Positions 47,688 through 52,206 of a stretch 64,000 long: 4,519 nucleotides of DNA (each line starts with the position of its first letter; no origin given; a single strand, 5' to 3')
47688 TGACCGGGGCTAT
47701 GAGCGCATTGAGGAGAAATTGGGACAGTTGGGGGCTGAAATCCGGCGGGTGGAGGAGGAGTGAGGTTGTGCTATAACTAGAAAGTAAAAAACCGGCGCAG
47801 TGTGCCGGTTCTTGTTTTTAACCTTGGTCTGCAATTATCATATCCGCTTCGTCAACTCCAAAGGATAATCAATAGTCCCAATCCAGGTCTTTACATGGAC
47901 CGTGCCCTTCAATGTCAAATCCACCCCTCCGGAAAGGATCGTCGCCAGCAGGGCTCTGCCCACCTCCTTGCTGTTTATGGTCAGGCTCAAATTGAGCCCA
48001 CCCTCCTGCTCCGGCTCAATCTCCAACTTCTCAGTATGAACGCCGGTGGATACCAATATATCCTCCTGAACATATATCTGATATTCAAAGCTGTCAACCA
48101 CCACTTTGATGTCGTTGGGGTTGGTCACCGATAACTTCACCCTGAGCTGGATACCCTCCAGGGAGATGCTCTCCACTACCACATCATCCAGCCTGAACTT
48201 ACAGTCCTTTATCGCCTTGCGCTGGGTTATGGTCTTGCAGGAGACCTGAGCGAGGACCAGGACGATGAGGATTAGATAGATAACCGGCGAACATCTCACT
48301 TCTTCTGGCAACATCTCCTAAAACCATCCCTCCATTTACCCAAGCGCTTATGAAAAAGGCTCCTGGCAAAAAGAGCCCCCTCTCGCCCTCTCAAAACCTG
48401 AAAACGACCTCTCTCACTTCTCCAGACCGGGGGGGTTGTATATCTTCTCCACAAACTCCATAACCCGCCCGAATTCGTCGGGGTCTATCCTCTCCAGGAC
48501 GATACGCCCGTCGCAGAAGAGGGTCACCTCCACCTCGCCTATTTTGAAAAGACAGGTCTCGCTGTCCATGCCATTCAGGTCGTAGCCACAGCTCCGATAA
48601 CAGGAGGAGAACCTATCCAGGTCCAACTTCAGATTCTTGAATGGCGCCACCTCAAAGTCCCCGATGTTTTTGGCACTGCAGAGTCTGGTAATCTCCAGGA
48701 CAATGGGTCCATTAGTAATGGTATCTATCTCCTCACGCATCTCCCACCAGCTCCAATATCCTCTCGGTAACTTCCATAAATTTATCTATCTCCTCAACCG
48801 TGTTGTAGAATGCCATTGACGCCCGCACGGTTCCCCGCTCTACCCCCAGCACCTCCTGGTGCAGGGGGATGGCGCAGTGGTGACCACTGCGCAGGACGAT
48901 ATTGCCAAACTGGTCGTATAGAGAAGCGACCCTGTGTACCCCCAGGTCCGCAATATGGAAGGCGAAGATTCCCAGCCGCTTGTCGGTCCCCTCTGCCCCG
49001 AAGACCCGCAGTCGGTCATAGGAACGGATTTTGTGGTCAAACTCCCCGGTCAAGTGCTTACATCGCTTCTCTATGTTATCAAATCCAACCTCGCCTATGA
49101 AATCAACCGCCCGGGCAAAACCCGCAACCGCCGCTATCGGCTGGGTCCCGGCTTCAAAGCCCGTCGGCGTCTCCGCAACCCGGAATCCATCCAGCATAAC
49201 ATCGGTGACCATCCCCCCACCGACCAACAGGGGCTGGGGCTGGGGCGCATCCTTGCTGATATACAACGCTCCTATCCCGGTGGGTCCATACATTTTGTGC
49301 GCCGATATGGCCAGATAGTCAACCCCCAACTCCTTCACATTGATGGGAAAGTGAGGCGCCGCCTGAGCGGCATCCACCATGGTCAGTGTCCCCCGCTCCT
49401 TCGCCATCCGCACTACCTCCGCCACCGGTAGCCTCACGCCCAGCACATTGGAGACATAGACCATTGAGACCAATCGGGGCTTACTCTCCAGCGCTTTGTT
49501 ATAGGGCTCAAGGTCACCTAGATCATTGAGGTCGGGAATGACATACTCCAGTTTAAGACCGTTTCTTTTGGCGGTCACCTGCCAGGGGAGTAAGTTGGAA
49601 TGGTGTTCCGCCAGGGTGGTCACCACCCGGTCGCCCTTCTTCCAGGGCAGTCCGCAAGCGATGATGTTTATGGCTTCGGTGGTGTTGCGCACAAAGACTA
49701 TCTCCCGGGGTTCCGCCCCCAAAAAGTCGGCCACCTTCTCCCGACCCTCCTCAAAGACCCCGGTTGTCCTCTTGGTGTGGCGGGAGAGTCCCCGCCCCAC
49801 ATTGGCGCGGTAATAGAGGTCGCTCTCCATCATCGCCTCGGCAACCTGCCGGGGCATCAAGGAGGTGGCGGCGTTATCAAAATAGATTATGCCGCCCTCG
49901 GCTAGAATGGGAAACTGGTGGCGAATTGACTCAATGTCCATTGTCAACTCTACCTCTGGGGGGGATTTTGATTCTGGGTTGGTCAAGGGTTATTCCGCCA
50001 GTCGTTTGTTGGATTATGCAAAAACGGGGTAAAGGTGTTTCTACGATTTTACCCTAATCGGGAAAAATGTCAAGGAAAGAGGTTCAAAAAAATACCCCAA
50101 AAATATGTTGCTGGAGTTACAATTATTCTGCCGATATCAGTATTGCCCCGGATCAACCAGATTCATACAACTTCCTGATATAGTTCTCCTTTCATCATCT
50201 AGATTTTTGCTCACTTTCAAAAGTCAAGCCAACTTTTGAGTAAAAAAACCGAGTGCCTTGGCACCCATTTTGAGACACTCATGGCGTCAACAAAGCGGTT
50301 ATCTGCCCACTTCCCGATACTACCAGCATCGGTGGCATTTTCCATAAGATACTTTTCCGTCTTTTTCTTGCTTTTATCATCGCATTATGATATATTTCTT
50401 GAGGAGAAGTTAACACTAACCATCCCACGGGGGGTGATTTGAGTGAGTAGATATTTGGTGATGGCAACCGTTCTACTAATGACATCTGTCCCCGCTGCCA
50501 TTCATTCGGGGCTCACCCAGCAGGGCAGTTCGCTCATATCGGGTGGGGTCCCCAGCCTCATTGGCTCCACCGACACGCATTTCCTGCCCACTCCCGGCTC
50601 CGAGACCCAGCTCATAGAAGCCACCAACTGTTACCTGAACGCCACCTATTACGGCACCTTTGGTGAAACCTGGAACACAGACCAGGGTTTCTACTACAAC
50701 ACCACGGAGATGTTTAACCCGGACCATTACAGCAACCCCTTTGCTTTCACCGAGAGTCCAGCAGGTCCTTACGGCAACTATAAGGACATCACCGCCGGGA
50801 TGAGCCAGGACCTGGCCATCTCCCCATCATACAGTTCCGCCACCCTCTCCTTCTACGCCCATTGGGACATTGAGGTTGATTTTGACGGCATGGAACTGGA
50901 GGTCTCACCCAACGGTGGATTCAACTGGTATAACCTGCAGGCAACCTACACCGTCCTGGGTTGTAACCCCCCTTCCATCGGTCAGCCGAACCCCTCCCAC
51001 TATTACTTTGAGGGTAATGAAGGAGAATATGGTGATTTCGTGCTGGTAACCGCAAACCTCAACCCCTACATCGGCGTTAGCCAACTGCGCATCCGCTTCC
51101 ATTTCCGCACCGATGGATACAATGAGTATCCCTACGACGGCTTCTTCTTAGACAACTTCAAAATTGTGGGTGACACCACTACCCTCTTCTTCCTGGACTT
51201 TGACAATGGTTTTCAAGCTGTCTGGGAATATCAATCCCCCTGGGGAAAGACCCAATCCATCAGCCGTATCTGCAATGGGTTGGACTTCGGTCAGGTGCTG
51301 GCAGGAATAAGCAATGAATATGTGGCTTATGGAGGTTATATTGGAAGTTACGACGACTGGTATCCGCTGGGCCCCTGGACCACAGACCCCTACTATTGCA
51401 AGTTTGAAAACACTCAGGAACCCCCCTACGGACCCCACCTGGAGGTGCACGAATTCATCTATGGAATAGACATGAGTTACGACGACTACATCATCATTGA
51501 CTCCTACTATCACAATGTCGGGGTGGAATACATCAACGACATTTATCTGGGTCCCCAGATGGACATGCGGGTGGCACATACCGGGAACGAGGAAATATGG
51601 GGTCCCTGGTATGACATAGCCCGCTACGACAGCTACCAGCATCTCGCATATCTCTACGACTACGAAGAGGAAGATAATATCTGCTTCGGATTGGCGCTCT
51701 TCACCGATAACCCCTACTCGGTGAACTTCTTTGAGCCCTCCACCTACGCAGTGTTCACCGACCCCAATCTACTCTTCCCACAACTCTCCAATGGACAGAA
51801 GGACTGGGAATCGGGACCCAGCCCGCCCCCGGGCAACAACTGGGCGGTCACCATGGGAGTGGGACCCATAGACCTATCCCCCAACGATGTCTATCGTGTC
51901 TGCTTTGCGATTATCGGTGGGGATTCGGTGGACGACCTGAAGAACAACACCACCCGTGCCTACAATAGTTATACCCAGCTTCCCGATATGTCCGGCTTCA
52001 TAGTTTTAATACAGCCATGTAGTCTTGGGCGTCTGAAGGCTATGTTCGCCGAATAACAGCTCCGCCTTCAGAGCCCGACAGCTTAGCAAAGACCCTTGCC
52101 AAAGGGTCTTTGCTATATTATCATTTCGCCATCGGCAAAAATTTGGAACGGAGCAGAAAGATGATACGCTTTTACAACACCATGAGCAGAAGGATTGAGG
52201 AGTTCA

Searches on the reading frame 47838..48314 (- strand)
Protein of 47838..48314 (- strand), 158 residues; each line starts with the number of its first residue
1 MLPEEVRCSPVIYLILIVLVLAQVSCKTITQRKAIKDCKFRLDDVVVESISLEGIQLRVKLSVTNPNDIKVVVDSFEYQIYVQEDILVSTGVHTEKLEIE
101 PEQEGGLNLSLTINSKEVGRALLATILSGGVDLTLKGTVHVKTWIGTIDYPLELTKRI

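Call 51: search_protein_families(library=pfam, proteins=[window:47838-48314:-], max_evalue=0.001)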
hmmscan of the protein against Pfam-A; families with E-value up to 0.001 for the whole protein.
window:47838-48314:- (158 aa): 1 family
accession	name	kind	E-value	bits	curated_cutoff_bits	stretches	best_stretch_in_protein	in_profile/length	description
PF03168.19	LEA_2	-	1.8e-13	51.2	25.4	1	60-155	1-97/98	Late embryogenesis abundant protein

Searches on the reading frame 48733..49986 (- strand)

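Call 8: search_protein_families(library=pfam, proteins=[window:48733-49986:-], max_evalue=0.0001)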
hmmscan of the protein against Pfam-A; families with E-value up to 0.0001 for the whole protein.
window:48733-49986:- (417 aa): 1 family
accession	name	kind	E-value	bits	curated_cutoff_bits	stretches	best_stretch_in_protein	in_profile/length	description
PF00266.25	Aminotran_5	-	6.2e-112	374.7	21.5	1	34-403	1-371/371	Aminotransferase class-V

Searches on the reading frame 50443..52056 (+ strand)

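Call 3: search_protein_families(library=pfam, proteins=[window:50443-52056:+], max_evalue=0.01)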
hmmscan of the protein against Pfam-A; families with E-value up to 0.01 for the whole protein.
window:50443-52056:+ (537 aa): 1 family
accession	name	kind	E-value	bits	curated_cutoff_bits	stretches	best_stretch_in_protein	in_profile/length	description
PF20773.4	InhA-like_MAM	-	7e-08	32.6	26.9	1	115-250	48-171/191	Immune inhibitor A-like, MAM domain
